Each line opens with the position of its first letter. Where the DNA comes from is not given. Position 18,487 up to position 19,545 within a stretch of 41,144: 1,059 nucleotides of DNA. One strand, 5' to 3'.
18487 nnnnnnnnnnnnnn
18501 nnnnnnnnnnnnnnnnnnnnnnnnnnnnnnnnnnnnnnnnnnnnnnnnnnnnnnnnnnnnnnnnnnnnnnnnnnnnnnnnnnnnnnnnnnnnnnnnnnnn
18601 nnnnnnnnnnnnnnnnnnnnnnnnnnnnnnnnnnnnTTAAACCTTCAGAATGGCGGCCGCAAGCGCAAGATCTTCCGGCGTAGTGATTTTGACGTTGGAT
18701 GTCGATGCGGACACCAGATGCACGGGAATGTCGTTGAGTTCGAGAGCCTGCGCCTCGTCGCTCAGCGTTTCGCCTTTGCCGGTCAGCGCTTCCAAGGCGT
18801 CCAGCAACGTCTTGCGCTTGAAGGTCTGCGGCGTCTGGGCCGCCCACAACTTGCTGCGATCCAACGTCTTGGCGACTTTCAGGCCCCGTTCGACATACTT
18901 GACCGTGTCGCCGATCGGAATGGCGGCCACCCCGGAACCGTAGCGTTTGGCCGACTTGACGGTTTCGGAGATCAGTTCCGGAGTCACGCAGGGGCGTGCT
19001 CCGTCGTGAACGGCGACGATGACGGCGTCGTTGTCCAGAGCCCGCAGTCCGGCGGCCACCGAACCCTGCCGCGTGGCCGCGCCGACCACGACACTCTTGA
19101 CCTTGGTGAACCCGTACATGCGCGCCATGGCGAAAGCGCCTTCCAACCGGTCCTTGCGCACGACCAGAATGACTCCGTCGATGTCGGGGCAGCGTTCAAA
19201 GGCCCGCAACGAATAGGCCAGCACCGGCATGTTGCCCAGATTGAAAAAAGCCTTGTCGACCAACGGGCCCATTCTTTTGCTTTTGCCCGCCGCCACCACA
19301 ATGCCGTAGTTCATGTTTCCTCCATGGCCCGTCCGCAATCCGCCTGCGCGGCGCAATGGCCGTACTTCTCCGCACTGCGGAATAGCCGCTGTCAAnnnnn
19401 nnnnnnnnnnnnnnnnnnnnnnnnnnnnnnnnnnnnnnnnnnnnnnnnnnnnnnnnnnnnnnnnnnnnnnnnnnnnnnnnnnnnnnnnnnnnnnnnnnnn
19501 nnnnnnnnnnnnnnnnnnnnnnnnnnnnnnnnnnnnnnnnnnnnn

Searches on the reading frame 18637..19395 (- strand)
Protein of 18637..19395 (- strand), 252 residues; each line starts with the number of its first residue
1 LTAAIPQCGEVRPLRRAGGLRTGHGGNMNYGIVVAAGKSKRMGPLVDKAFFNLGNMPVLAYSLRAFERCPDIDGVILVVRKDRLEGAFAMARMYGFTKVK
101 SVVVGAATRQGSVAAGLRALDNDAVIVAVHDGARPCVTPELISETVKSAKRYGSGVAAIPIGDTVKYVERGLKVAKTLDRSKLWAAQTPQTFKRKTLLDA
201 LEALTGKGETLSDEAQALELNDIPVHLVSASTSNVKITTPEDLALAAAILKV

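Call 40: search_protein_families(library=pfam, proteins=[window:18637-19395:-], max_evalue=0.001)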
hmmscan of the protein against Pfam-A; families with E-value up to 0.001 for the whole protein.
window:18637-19395:- (252 aa): 2 families
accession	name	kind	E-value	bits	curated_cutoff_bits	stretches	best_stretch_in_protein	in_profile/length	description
PF01128.25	IspD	-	2.9e-57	194.4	27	1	32-251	4-220/221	2-C-methyl-D-erythritol 4-phosphate cytidylyltransferase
PF12804.13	NTP_transf_3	-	3.6e-16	60.2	27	1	31-207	1-147/160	MobA-like NTP transferase domain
